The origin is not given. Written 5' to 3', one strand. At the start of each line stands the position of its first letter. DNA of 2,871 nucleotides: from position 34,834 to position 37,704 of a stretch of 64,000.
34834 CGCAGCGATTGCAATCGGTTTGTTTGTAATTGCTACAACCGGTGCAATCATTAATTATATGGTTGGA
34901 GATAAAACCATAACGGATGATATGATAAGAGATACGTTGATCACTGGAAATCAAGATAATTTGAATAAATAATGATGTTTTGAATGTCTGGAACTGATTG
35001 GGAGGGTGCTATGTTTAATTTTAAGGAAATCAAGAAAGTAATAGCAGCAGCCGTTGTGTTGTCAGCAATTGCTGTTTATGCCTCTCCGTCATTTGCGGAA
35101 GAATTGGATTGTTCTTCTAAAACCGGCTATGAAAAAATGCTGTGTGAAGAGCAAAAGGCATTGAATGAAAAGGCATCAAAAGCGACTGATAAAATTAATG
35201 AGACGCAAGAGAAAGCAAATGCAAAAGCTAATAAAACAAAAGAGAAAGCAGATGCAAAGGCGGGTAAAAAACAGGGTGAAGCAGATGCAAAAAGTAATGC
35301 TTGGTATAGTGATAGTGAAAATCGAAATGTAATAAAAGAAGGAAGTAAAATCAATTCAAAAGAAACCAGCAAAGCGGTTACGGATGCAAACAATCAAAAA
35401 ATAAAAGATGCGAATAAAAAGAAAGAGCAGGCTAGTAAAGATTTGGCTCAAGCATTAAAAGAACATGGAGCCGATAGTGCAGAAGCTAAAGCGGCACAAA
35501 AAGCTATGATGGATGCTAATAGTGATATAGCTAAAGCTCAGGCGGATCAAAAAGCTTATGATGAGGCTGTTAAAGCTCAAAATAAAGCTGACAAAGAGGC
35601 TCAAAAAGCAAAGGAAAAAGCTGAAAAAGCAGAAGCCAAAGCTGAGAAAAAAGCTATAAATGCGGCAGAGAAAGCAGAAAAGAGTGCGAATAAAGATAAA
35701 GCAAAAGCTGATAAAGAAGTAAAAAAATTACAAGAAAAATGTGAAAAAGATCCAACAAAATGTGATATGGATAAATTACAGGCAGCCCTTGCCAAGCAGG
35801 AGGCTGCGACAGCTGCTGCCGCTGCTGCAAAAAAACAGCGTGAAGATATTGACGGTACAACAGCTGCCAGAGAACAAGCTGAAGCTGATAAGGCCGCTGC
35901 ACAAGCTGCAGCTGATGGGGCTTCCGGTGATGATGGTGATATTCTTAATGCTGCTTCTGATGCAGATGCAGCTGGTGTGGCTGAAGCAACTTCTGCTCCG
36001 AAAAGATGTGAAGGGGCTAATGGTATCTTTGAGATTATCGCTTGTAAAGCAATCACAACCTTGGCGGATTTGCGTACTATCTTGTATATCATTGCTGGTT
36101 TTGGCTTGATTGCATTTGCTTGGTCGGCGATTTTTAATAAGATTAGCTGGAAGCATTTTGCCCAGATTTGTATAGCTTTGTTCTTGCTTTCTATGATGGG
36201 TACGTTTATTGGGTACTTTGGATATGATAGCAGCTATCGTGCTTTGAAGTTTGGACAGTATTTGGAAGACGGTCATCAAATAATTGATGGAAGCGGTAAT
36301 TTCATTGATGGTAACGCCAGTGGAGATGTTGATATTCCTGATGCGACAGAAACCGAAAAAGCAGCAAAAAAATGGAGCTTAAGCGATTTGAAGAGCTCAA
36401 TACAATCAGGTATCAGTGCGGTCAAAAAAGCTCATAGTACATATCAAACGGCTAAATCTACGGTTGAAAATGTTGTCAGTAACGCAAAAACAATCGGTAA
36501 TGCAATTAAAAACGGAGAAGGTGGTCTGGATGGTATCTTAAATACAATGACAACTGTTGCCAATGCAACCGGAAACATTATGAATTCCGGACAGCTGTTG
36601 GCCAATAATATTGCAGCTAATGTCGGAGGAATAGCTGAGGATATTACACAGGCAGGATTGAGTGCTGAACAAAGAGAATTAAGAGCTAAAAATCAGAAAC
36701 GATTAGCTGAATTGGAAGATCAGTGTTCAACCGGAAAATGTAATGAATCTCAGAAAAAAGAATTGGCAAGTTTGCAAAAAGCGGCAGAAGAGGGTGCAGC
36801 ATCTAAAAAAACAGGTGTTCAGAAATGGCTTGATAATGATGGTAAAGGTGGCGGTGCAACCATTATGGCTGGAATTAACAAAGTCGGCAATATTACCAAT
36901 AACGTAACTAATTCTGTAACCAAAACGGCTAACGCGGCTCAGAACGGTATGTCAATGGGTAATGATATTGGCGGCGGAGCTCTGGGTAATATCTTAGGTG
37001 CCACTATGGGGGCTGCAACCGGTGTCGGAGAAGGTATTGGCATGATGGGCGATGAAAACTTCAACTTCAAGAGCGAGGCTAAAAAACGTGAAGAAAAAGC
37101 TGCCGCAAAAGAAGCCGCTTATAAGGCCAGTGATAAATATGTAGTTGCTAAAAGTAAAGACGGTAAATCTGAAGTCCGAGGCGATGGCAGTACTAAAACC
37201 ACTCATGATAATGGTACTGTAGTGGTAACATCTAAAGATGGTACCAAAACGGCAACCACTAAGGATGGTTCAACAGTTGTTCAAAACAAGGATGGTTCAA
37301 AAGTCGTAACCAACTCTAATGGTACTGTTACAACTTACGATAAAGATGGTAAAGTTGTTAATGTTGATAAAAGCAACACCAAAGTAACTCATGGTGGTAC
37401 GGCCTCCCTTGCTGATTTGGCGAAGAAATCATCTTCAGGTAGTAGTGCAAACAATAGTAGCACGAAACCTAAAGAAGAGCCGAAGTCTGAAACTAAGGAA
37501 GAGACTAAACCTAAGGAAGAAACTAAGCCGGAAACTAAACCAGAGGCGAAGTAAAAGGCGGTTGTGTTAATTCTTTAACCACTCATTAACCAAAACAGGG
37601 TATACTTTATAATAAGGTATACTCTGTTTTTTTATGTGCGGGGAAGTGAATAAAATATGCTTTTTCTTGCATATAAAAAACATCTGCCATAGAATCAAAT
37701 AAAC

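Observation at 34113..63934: Heavily elaborated, Cag-like VirB-type T4SS locus that may represent an undescribed T4SS subtype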

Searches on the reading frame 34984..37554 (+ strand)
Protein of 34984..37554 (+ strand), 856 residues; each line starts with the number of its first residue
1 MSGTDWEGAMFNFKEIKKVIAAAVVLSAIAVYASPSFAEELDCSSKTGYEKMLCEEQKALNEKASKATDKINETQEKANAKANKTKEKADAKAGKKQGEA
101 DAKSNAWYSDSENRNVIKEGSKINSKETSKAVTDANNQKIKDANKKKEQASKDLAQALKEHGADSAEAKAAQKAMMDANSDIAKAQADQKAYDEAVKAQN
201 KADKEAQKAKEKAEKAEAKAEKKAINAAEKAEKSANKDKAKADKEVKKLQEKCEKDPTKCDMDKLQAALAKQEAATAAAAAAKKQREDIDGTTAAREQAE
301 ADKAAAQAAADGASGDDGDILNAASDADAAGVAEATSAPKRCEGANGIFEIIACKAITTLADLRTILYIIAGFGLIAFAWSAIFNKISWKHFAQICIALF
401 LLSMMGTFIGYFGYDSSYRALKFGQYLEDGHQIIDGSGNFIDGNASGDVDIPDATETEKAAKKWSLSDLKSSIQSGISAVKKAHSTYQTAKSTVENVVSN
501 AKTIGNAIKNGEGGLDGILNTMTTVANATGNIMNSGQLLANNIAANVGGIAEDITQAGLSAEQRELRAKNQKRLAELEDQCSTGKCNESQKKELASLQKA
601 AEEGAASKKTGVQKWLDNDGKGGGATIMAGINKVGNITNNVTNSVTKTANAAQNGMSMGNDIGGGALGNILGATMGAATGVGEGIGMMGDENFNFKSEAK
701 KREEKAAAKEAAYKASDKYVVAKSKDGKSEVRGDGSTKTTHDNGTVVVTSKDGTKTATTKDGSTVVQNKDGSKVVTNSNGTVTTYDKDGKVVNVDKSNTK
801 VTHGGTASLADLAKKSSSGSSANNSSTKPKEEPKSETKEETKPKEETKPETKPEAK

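Call 5: search_protein_families(library=pfam, proteins=[window:34984-37554:+], max_evalue=0.01)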
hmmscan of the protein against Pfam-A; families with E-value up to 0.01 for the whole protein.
window:34984-37554:+ (856 aa): 2 families
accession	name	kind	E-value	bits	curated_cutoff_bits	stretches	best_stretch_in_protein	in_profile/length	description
PF13786.12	DUF4179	-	0.00048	20.9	30.1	1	16-78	6-70/94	Domain of unknown function (DUF4179)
PF07202.18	Tcp10_C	-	0.0061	16.6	36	0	733-756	1-24/35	T-complex protein 10 C-terminus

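Call 79: search_protein_families(library=ncbifam, proteins=[window:34984-37554:+], max_evalue=1)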
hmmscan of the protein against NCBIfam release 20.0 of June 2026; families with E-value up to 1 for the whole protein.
window:34984-37554:+ (856 aa): 1 family
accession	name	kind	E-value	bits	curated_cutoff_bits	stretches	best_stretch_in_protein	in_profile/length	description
TIGR02168.1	SMC_prok_B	equivalog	0.25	9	567.35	1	466-602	688-822/1181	chromosome segregation protein SMC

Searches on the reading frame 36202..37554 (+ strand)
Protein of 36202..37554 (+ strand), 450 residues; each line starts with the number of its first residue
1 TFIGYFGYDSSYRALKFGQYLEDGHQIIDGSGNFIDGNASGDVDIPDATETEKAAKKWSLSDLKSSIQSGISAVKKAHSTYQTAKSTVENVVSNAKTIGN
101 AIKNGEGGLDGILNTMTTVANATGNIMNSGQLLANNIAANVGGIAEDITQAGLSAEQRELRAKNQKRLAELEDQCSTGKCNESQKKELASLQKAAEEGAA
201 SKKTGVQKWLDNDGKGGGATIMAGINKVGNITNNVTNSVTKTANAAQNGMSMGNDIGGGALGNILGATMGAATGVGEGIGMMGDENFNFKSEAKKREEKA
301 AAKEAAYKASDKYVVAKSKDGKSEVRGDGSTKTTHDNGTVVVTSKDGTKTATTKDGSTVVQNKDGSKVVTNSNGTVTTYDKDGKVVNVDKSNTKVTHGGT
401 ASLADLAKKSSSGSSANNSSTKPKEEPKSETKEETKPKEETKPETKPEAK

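Call 27: search_protein_families(library=pfam, proteins=[window:36202-37554:+], max_evalue=10)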
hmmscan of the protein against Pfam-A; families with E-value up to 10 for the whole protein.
window:36202-37554:+ (450 aa): 3 families
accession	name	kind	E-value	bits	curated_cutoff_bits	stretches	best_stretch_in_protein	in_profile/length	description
PF11887.13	Mce4_CUP1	-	0.0017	18.4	32.6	1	62-133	75-146/222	Cholesterol uptake porter CUP1 of Mce4, putative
PF07202.18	Tcp10_C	-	0.0018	18.3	36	2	327-350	1-24/35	T-complex protein 10 C-terminus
PF03640.20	Lipoprotein_15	-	2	8.4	24.4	1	358-384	1-27/47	Secreted repeat of unknown function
